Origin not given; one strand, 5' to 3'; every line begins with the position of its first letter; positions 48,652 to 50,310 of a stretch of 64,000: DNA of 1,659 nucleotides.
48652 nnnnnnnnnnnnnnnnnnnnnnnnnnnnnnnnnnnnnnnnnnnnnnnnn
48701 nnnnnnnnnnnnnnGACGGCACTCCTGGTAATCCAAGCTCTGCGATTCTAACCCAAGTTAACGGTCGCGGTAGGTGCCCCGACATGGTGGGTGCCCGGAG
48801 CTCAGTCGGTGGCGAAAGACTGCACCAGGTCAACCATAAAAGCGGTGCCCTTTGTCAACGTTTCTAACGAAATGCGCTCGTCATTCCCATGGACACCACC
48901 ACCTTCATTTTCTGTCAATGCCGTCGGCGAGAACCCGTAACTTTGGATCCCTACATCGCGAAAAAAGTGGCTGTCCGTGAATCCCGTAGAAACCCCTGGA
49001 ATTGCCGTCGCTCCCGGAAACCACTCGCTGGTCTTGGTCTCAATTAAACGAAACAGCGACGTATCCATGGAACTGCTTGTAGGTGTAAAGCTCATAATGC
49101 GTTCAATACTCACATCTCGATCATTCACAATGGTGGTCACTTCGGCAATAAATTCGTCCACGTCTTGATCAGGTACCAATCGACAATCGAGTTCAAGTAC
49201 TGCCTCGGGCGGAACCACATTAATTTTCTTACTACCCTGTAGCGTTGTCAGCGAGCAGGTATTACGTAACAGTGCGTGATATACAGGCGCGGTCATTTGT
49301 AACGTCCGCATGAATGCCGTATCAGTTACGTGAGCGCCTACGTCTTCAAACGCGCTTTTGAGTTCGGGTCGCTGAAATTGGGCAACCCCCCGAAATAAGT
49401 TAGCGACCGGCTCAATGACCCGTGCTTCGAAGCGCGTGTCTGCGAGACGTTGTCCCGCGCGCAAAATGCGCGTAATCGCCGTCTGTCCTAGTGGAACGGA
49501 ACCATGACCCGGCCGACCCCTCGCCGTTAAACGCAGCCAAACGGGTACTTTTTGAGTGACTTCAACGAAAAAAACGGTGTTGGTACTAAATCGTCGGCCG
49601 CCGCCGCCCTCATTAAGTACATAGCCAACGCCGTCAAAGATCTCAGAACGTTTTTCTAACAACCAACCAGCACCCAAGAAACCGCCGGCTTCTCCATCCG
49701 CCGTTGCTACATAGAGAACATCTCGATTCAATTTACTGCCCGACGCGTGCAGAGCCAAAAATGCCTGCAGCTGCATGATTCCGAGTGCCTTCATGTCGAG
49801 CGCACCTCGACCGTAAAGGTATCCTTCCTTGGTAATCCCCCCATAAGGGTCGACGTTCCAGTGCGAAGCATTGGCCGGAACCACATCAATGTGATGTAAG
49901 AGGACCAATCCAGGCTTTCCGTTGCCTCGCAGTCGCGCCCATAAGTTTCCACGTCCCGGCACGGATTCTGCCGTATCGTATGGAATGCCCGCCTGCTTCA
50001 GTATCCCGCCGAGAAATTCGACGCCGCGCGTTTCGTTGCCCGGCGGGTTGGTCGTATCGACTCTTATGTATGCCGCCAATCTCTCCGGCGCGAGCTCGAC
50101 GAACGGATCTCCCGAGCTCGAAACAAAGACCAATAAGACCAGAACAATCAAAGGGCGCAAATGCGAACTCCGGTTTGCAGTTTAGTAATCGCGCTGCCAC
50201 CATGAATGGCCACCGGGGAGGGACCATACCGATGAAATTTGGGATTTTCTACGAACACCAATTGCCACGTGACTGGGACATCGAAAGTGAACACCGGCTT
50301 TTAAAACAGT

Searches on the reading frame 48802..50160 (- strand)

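Call 3: search_protein_families(library=pfam, proteins=[window:48802-50160:-], max_evalue=0.01)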
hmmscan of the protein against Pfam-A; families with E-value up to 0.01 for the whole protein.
window:48802-50160:- (452 aa): 2 families
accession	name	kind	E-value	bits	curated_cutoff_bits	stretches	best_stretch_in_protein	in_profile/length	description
PF01546.33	Peptidase_M20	-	3.3e-27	96.2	24.6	1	88-447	3-205/206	Peptidase family M20/M25/M40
PF07687.19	M20_dimer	-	4.2e-14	52.8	21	1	204-349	4-103/107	Peptidase dimerisation domain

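Call 4: search_protein_families(library=ncbifam, proteins=[window:48802-50160:-], max_evalue=0.01)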
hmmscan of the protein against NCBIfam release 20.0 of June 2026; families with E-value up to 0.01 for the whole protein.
window:48802-50160:- (452 aa): 49 families (the best 25 are shown)
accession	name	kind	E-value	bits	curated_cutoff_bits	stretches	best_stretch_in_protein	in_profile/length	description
NF006596.0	PRK09133.1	subfamily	1.3e-84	284.5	349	1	30-451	46-472/474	hypothetical protein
NF005913.0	PRK07906.1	subfamily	6.2e-83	278.9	382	1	30-447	23-440/442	hypothetical protein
TIGR01910.1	DapE-ArgE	subfamily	4.8e-43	147.8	217.6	2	28-235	4-208/373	ArgE/DapE family deacylase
TIGR01880.1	Ac-peptdase-euk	subfamily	7.4e-43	146.7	338.6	2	27-235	15-222/401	N-acyl-aliphatic-L-amino acid amidohydrolase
NF006399.0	PRK08651.1-2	equivalog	1e-37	130.1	381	1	28-447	10-402/405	succinyl-diaminopimelate desuccinylase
NF006113.0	PRK08262.1-4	equivalog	7.1e-37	127.3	503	1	84-448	128-504/510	M20 family peptidase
NF006111.0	PRK08262.1-1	equivalog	6.3e-36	124.1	825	1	82-450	119-492/493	M20 family peptidase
NF006365.0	PRK08588.1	subfamily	2.6e-30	106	289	1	28-399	13-334/383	succinyl-diaminopimelate desuccinylase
NF010589.0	PRK13983.1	equivalog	4e-30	105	333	2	63-224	65-223/409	M20 family metallo-hydrolase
NF006112.0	PRK08262.1-3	equivalog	1.4e-28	99.8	510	1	83-449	119-489/492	M20 family peptidase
NF006400.0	PRK08651.1-3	equivalog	1.7e-27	96.2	374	2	72-240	74-232/410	succinyl-diaminopimelate desuccinylase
NF005710.0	PRK07522.1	subfamily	4.6e-24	85.3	412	2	28-170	14-154/391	acetylornithine deacetylase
TIGR01892.1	AcOrn-deacetyl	equivalog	2.8e-22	79.3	297.7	2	29-235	4-199/365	acetylornithine deacetylase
NF009557.0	PRK13009.1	equivalog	1.1e-20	74.1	284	1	43-170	22-148/377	succinyl-diaminopimelate desuccinylase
NF009558.0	PRK13013.1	equivalog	1.4e-20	73.4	428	1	30-232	24-229/429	acetylornithine deacetylase/succinyl-diaminopimelate desuccinylase family protein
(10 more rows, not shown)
